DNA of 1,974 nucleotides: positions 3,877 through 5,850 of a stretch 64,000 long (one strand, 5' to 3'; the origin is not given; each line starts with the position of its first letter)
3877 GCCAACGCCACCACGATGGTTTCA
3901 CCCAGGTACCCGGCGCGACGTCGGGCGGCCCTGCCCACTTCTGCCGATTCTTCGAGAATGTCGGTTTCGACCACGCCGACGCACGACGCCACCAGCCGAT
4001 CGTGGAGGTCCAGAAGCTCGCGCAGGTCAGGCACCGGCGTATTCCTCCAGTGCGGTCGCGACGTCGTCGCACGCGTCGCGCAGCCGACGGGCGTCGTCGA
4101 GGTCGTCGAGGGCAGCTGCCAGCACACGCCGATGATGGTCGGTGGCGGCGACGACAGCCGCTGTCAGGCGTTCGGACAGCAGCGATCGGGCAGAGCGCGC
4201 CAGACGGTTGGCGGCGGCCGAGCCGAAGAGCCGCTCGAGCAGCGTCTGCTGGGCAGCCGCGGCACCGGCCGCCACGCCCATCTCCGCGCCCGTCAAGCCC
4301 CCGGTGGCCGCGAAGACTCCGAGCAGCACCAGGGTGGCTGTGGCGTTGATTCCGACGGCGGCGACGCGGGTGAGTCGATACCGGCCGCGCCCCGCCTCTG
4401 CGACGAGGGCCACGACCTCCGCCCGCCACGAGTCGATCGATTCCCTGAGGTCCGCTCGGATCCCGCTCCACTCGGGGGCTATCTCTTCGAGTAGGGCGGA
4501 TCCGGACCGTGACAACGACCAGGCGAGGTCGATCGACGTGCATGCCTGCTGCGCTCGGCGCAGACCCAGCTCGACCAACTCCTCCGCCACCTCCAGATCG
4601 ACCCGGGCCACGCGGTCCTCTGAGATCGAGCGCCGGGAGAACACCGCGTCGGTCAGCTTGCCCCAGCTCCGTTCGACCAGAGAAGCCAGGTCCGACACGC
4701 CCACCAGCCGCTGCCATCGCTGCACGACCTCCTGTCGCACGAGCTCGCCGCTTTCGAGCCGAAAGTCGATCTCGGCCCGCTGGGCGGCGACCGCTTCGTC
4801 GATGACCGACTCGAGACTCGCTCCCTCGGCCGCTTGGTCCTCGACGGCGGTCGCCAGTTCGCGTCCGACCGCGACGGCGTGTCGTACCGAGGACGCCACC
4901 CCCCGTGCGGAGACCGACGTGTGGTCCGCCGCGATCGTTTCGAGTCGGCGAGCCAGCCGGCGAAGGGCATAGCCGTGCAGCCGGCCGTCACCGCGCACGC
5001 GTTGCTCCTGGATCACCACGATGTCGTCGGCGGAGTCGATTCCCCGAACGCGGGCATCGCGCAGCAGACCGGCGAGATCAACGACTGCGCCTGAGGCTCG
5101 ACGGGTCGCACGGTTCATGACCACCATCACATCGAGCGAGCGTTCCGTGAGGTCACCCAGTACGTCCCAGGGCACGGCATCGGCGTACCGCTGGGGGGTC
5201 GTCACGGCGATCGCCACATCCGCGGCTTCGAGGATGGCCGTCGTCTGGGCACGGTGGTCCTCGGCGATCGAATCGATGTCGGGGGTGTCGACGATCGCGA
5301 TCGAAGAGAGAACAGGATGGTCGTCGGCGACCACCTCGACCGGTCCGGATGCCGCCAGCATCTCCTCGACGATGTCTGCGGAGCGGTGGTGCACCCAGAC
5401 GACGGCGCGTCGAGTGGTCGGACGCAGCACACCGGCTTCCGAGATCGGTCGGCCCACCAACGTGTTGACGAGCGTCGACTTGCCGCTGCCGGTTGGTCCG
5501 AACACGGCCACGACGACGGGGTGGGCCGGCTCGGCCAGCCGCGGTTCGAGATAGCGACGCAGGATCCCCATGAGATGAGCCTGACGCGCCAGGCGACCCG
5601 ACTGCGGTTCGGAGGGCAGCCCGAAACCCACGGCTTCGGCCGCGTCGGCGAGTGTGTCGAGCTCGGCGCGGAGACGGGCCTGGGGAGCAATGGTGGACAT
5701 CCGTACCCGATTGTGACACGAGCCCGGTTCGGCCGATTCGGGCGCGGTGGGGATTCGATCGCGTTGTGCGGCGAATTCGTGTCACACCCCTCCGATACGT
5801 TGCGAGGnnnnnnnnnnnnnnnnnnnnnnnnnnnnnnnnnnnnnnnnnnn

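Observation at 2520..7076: Translationally coupled dynamin-like GTPase pair divergently paired with an Mrr-like PD-(D/E)xK nuclease-fold protein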

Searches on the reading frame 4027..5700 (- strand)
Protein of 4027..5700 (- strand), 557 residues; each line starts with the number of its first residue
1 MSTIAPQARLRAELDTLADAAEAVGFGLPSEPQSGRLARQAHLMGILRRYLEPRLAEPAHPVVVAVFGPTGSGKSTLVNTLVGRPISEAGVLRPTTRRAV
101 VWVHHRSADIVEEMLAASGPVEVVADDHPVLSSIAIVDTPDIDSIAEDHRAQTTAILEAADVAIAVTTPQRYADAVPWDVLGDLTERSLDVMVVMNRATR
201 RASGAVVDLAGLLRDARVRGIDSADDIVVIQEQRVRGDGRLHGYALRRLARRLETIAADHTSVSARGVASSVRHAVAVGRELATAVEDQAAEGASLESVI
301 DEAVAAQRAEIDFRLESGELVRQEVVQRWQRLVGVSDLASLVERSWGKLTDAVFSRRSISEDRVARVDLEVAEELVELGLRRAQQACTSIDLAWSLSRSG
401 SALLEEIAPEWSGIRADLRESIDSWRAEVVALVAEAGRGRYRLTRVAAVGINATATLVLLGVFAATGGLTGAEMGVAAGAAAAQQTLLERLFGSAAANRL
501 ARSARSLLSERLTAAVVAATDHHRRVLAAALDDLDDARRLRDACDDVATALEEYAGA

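Call 8: search_protein_families(library=pfam, proteins=[window:4027-5700:-], max_evalue=1)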
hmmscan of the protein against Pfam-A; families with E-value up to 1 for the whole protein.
window:4027-5700:- (557 aa): 21 families
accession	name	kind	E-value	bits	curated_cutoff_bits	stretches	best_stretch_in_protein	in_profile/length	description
PF00350.29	Dynamin_N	-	2.9e-11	44.1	27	2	64-109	1-45/168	Dynamin family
PF01926.29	MMR_HSR1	-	7.1e-07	29.8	21.9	1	64-196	2-112/113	50S ribosome-binding GTPase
PF00005.33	ABC_tran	-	0.00014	22.9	25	1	63-93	13-43/137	ABC transporter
PF13191.12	AAA_16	-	0.00051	21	32.6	1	46-156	11-116/167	AAA ATPase domain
PF03193.22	RsgA_GTPase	-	0.0055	17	30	1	59-86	104-131/174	RsgA GTPase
PF01935.23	DUF87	-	0.0059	17.2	23.2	1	64-86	26-48/220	Helicase HerA, central domain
PF13401.12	AAA_22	-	0.0093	16.7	27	1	63-93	7-33/130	AAA domain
PF25199.1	nSTAND_NTPase5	-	0.012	15.8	34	1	54-86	34-66/145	Novel STAND NTPase 5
PF13555.12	AAA_29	-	0.021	15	27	1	64-79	25-40/61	P-loop containing region of AAA domain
PF01580.24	FtsK_SpoIIIE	-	0.03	14.2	24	1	64-82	42-60/221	FtsK/SpoIIIE family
PF00735.24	Septin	-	0.033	13.9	26.2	1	64-141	7-71/280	Septin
PF01637.24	ATPase_2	-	0.041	14.1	33.2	1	56-83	15-42/225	ATPase domain predominantly from Archaea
PF25683.1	URGCP_GTPase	-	0.047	12.9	55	1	54-83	182-211/396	URGCP-like GTPase domain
PF02456.21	Adeno_IVa2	-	0.064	12.5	21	1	59-83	85-109/370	Adenovirus IVa2 protein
PF04548.22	AIG1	-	0.091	12.5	27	0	65-86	4-25/212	AIG1 family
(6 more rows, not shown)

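Call 9: search_protein_families(library=ncbifam, proteins=[window:4027-5700:-], max_evalue=1)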
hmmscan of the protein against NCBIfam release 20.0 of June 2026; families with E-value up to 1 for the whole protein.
window:4027-5700:- (557 aa): 35 families (the best 25 are shown)
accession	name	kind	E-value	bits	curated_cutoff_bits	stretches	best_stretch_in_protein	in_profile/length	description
TIGR03918.1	GTP_HydF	equivalog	2.4e-06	26.6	325.55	2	132-200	56-127/392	[FeFe] hydrogenase H-cluster maturation GTPase HydF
NF040873.1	AztA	equivalog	7.7e-06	25.6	220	1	62-108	19-65/191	zinc ABC transporter ATP-binding protein AztA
NF000908.1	PRK00089.1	equivalog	2e-05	24.1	237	1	63-107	5-49/291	GTPase Era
TIGR03594.1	GTPase_EngA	equivalog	0.00016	20.8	306.7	1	59-85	173-199/432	ribosome biogenesis GTPase Der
TIGR00436.1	era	equivalog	0.00036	20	116.25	1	63-103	2-42/270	GTPase Era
NF010068.0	PRK13548.1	equivalog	0.00085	18.5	261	1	63-108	33-78/261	heme ABC transporter ATP-binding protein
NF052648.1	DynmDynABac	equivalog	0.0013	16.7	1600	1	121-163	122-164/1187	dynamin GTPase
TIGR00231.1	small_GTP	domain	0.0015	18.3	42.5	1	62-170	4-94/164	GTP-binding protein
NF006744.0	PRK09270.1-3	equivalog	0.003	17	281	1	51-82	13-44/213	nucleoside/nucleotide kinase family protein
TIGR01978.1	sufC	equivalog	0.0041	16.6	212.8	1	63-86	28-51/243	Fe-S cluster assembly ATPase SufC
NF006746.0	PRK09270.1-5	subfamily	0.0049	15.8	250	1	56-84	16-44/210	nucleoside/nucleotide kinase family protein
NF009891.0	PRK13351.1-1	equivalog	0.0051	15.4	597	1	64-201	12-139/681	elongation factor G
TIGR04521.1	ECF_ATPase_2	equivalog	0.0067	15.5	330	1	63-90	33-60/279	energy-coupling factor transporter ATPase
TIGR01842.1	type_I_sec_PrtD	subfamily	0.0071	14.9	510.15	1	63-93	346-376/544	type I secretion system permease/ATPase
TIGR02323.1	CP_lyasePhnK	equivalog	0.0087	15.6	302.85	1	63-98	29-64/239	phosphonate C-P lyase system protein PhnK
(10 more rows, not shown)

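Call 22: find_homologous_proteins(query=window:4027-5700:-)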
Query window:4027-5700:- (557 aa): 1236 proteins with E <= 0.001 among 8000 candidates; the best 120 are listed.
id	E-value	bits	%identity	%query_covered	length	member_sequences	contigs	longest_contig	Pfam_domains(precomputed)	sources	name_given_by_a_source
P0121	0.0e+0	1143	100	100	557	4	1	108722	PF01926.30,PF00350.30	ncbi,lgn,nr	ncbi:MAG TPA: dynamin family protein [Acidimicrobiia bacterium]|nr:dynamin family protein [Acidimicr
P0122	4.5e-233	793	69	99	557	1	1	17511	PF01926.30,PF00350.30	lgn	-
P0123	7.7e-232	789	69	99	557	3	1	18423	PF01926.30,PF00350.30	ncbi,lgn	ncbi:MAG: dynamin family protein [Acidimicrobiia bacterium]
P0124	4.0e-230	783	69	100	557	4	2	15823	PF01926.30,PF00350.30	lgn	-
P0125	1.6e-228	778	70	100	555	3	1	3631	PF01926.30,PF00350.30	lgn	-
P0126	1.0e-226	772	69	100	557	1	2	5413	PF01926.30,PF00350.30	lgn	-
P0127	9.5e-226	769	68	100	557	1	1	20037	PF01926.30,PF00350.30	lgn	-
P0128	9.9e-225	765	68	100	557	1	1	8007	PF01926.30,PF00350.30,PF13191.13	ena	-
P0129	9.0e-224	762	68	99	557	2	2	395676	PF01926.30,PF00005.34,PF00350.30,PF13191.13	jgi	jgi:nicotinamide riboside kinase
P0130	1.8e-223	761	68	100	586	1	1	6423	PF01926.30,PF00350.30,PF13191.13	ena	-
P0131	2.9e-223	761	68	99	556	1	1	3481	PF01926.30,PF00005.34,PF00350.30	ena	-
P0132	5.6e-223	760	67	100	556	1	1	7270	PF01926.30,PF00005.34,PF00350.30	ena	-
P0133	4.0e-222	757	68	100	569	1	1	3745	PF01926.30,PF00005.34,PF00350.30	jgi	jgi:energy-coupling factor transporter ATP-binding protein EcfA2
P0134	1.8e-220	751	66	100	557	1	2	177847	PF01926.30,PF00005.34,PF00350.30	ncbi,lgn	ncbi:MAG: dynamin family protein [Acidimicrobiia bacterium]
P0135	8.6e-212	723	65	99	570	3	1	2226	PF01926.30,PF00350.30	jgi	jgi:energy-coupling factor transporter ATP-binding protein EcfA2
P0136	1.5e-208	712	63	100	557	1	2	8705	PF01926.30,PF00350.30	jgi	jgi:energy-coupling factor transporter ATP-binding protein EcfA2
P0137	1.8e-208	712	65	99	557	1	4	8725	PF01926.30,PF00350.30,PF13191.13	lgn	-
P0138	1.8e-208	712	64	100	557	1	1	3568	PF01926.30,PF00350.30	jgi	jgi:GTPase SAR1 family protein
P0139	7.8e-206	703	66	100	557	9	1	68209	PF01926.30,PF00350.30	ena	-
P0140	8.5e-205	700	66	100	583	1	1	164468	PF01926.30,PF00350.30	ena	-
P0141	8.3e-204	696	63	100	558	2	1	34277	PF01926.30,PF00350.30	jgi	jgi:energy-coupling factor transporter ATP-binding protein EcfA2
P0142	2.1e-202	692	64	99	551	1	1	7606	PF01926.30,PF00350.30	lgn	-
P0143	5.9e-201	687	62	100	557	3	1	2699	PF01926.30,PF00350.30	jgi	jgi:energy-coupling factor transporter ATP-binding protein EcfA2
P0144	7.3e-197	674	61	100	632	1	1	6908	PF00350.30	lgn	-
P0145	4.5e-192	658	61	99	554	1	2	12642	PF01926.30,PF00350.30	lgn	-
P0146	6.0e-192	657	60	100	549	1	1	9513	PF01926.30,PF00350.30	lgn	-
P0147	7.9e-192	657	61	99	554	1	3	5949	PF01926.30,PF00350.30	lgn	-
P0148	1.5e-191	656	61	99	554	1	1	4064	PF01926.30,PF00350.30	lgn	-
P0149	8.2e-191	654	61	100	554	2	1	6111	PF01926.30,PF00350.30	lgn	-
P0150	1.1e-190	653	61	99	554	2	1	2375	PF01926.30,PF00350.30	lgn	-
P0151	1.4e-189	650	60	99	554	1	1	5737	PF01926.30,PF00350.30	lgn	-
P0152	4.3e-187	641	58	99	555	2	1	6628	PF01926.30,PF00350.30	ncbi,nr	ncbi:MAG TPA: GTPase [Acidimicrobiia bacterium]|nr:GTPase [Acidimicrobiia bacterium]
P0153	1.7e-185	636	58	99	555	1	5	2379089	PF01926.30,PF00350.30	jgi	jgi:energy-coupling factor transporter ATP-binding protein EcfA2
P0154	3.7e-172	592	57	100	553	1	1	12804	PF01926.30,PF00350.30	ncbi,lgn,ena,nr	ncbi:MAG: dynamin family protein [Acidimicrobiia bacterium]|nr:dynamin family protein [Acidimicrobii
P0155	2.7e-168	579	58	99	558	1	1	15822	PF01926.30,PF00005.34,PF00350.30,PF25199.2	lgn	-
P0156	2.3e-162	560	53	99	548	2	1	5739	PF01926.30,PF00350.30,PF13191.13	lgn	-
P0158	8.0e-140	485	49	99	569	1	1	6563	PF01926.30,PF00350.30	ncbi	-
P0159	1.2e-139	485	74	56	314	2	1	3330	PF01926.30,PF00350.30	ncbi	ncbi:MAG: dynamin family protein, partial [Acidimicrobiia bacterium]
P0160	2.5e-138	481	50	99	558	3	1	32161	PF01926.30,PF00350.30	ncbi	-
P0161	2.7e-137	477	47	99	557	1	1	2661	PF01926.30,PF00005.34,PF00350.30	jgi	jgi:GTPase SAR1 family protein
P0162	3.2e-137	477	50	99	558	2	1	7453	PF00350.30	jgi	jgi:GTPase SAR1 family protein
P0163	1.3e-133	465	48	99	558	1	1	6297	PF00350.30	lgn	-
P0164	2.9e-133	464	49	98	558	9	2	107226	PF00350.30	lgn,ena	-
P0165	1.2e-132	462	49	98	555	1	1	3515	PF01926.30,PF00350.30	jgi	jgi:energy-coupling factor transporter ATP-binding protein EcfA2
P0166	1.1e-129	452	47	93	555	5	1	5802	PF01926.30,PF00350.30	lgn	-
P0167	2.9e-129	451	46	99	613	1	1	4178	PF01926.30,PF00350.30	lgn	-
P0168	6.3e-129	449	46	97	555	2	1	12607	PF01926.30,PF00350.30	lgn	-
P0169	7.8e-128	446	47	95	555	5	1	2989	PF01926.30,PF00350.30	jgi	jgi:GTPase SAR1 family protein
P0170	1.0e-127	446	48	99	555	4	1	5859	PF01926.30,PF00350.30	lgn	-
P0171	1.2e-127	445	47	99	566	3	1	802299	PF01926.30,PF00350.30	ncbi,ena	-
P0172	1.7e-127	445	48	87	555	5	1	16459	PF01926.30,PF00350.30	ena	-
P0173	4.1e-127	444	48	92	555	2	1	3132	PF01926.30,PF00350.30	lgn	-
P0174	7.1e-127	443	48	99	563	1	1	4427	PF01926.30,PF00350.30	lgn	-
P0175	1.5e-126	442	46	99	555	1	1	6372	PF01926.30,PF00350.30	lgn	-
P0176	2.0e-126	441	47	95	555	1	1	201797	PF01926.30,PF00350.30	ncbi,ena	-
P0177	3.8e-126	440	48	99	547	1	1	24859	PF01926.30,PF00350.30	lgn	-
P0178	6.6e-125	436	46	97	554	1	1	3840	PF01926.30,PF00350.30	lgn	-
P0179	1.0e-124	436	46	96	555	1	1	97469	PF01926.30,PF00350.30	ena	-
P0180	1.4e-124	435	49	92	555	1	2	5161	PF01926.30,PF00350.30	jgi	jgi:energy-coupling factor transporter ATP-binding protein EcfA2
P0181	6.0e-124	433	44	99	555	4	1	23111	PF00350.30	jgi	-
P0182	1.1e-123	432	47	95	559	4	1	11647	PF01926.30,PF00350.30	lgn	-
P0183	1.2e-123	432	46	99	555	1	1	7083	PF01926.30,PF00350.30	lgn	-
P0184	6.5e-123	430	45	97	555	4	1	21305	PF01926.30,PF00350.30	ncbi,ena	-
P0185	6.6e-123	430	46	96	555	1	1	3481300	PF01926.30,PF00350.30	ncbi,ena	-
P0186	1.8e-122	428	48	96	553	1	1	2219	PF01926.30,PF00350.30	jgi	jgi:hypothetical protein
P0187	4.0e-122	427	48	87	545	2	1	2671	PF01926.30,PF00350.30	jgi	jgi:GTPase SAR1 family protein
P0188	1.9e-120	422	46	97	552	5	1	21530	PF01926.30,PF00350.30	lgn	-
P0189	4.8e-120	420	46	99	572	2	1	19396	PF01926.30,PF00350.30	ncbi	-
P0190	1.1e-119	419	48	88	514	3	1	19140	PF01926.30,PF00350.30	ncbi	-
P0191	1.7e-119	418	49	92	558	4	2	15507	PF01926.30,PF00350.30,PF13191.13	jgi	jgi:energy-coupling factor transporter ATP-binding protein EcfA2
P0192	4.2e-119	417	47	95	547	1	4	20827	PF01926.30,PF00350.30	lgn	-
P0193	8.1e-119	416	45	99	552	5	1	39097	PF01926.30,PF00350.30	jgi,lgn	jgi:energy-coupling factor transporter ATP-binding protein EcfA2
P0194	1.4e-118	415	47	91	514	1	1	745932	PF00350.30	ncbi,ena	-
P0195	4.7e-118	414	45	100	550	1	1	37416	PF01926.30,PF00350.30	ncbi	-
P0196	2.1e-116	408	46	99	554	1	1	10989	PF01926.30,PF00350.30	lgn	-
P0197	2.6e-113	398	47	87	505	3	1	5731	PF01926.30,PF00350.30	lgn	-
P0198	2.7e-112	395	43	100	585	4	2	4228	PF01926.30,PF00350.30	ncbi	-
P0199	2.9e-112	395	43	95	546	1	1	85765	PF01926.30,PF00350.30,PF13191.13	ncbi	-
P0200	3.2e-111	391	43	99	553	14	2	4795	PF01926.30,PF00350.30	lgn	-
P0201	4.6e-111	391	43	99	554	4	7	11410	PF01926.30,PF00350.30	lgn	-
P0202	5.2e-110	387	43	99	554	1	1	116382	PF01926.30,PF00350.30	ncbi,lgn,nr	ncbi:MAG TPA: GTPase [Acidimicrobiia bacterium]|nr:GTPase [Acidimicrobiia bacterium]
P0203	1.7e-109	385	43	99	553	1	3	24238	PF01926.30,PF00350.30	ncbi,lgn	-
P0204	1.9e-109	385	43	99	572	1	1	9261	PF01926.30,PF00350.30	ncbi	-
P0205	4.1e-109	384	44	99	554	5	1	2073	PF01926.30,PF00350.30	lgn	-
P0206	4.5e-109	384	43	99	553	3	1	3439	PF01926.30,PF00350.30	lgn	-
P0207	9.9e-109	383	45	96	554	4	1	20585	PF01926.30,PF00350.30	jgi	jgi:predicted GTPase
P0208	1.4e-108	382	43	99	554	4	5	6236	PF01926.30,PF00350.30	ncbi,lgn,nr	ncbi:MAG TPA: dynamin family protein [Acidimicrobiia bacterium]|nr:dynamin family protein [Acidimicr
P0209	1.6e-108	382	45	95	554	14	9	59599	PF01926.30,PF00350.30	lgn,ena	-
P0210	2.2e-108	382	44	88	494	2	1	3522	PF01926.30,PF00350.30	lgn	-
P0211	2.4e-108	382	45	92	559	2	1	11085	PF01926.30,PF00005.34,PF00350.30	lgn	-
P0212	2.7e-108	381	45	91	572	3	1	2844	PF01926.30,PF00350.30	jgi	-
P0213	2.8e-108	381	43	99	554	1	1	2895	PF00350.30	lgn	-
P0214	4.8e-108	381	43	95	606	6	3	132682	PF01926.30,PF00350.30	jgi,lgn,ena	jgi:energy-coupling factor transporter ATP-binding protein EcfA2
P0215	5.1e-107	377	44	98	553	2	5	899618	PF01926.30,PF00350.30,PF13401.13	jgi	jgi:energy-coupling factor transporter ATP-binding protein EcfA2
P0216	5.6e-107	377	42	99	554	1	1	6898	PF01926.30,PF00350.30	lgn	-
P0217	1.1e-106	376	42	99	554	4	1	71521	PF01926.30,PF00350.30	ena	-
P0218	1.2e-106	376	44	98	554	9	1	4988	PF01926.30,PF00350.30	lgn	-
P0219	4.7e-106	374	43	99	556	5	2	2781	PF01926.30,PF00350.30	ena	-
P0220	4.9e-106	374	43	98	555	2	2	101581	PF01926.30,PF00350.30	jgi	jgi:energy-coupling factor transporter ATP-binding protein EcfA2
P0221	1.6e-104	369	44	98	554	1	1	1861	PF01926.30,PF00350.30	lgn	-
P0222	3.3e-104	368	44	95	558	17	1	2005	PF01926.30,PF00350.30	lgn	-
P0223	3.8e-104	368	42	95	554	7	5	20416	PF01926.30,PF00350.30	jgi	jgi:hypothetical protein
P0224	6.8e-104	367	42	99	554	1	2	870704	PF01926.30,PF00350.30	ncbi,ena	-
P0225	7.4e-104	367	45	95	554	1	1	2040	PF01926.30,PF00350.30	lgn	-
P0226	4.8e-103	364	44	98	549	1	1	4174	PF01926.30,PF00350.30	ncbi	ncbi:MAG: GTPase, partial [Actinomycetota bacterium]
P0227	9.1e-103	363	41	99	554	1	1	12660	PF01926.30,PF00350.30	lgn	-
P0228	1.2e-102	363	41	95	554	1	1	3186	PF01926.30,PF00350.30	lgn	-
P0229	1.4e-102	363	41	97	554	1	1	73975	PF01926.30,PF00350.30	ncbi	ncbi:dynamin family protein [soil metagenome]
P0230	2.9e-102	362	43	99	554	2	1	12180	PF01926.30,PF00350.30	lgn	-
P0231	3.0e-102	362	43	97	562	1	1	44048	PF01926.30,PF00350.30,PF13191.13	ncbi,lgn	-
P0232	1.1e-101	360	42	99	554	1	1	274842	PF01926.30,PF00350.30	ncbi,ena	-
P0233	1.4e-101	359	43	99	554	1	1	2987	PF01926.30,PF00350.30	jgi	jgi:hypothetical protein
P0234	3.1e-101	358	44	99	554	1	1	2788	PF01926.30,PF00350.30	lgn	-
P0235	5.1e-101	357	42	95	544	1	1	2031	PF01926.30,PF00350.30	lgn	-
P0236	5.5e-101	357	41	99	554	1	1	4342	PF01926.30,PF00350.30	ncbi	-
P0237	7.3e-101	357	43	95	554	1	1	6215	PF01926.30,PF00350.30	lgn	-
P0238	9.5e-101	357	43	99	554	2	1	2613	PF01926.30,PF00350.30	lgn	-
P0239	1.1e-100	356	43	96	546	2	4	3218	PF01926.30,PF00350.30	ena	-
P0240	1.4e-100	356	42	95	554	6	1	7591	PF01926.30,PF00350.30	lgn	-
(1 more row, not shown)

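Call 23: search_protein_families(library=padloc, proteins=[window:4027-5700:-], max_evalue=1)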
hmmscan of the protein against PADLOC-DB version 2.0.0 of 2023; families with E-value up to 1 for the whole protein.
window:4027-5700:- (557 aa): 4 families
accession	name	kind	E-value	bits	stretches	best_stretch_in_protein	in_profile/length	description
PDLC03841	LeoBC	-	4.1e-07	27.5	2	63-163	79-154/601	-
PDLC04140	mad8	-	0.00018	19.1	1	63-83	29-49/314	mads_8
PDLC03839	LeoA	-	0.00018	18.7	2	60-84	56-80/559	-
PDLC04135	mad3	-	0.00019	19.1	1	61-81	22-42/374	mads_3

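Call 24: search_solved_structures(query=window:4027-5700:-, max_evalue=1)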
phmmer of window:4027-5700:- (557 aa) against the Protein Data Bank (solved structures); distinct sequences matched with E-value up to 1: 23.
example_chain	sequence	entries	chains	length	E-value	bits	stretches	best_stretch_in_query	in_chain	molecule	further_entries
6c2u_A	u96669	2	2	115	0.027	16.9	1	56-91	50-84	phosphate-loop protein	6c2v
3qq5_A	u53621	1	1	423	0.037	16.4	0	34-97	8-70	Small GTP-binding protein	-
6xrs_A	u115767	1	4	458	0.061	15.7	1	46-106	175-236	GTPase Der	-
9fqr_Xf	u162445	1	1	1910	0.16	14.4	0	48-82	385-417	Cilia- and flagella-associated protein 276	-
1ega_A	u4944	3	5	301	0.22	13.9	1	63-108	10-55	PROTEIN (GTP-BINDING PROTEIN ERA) | GTP-binding protein era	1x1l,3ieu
1x18_X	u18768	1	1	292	0.24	13.8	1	64-108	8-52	GTP-binding protein era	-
5yv5_A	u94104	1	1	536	0.25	13.7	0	50-86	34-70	ATPase RIL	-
2zu0_C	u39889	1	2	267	0.25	13.7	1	55-86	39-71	Probable ATP-dependent transporter sufC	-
8yld_v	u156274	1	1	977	0.28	13.5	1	64-103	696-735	Elongation factor 3A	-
2ix8_A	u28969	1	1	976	0.28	13.5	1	64-103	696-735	ELONGATION FACTOR 3A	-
2iw3_A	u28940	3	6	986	0.29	13.5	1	64-103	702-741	ELONGATION FACTOR 3A | ELONGATION FACTOR 3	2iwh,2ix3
1yqt_A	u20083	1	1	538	0.3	13.5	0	53-86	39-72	RNase l inhibitor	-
8ylr_v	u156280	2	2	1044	0.32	13.4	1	64-103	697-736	Elongation factor 3A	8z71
7b7d_EF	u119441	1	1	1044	0.32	13.3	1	64-103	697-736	Elongation factor 3A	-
11mp_A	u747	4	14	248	0.36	13.2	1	58-86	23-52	Probable ATP-dependent transporter SufC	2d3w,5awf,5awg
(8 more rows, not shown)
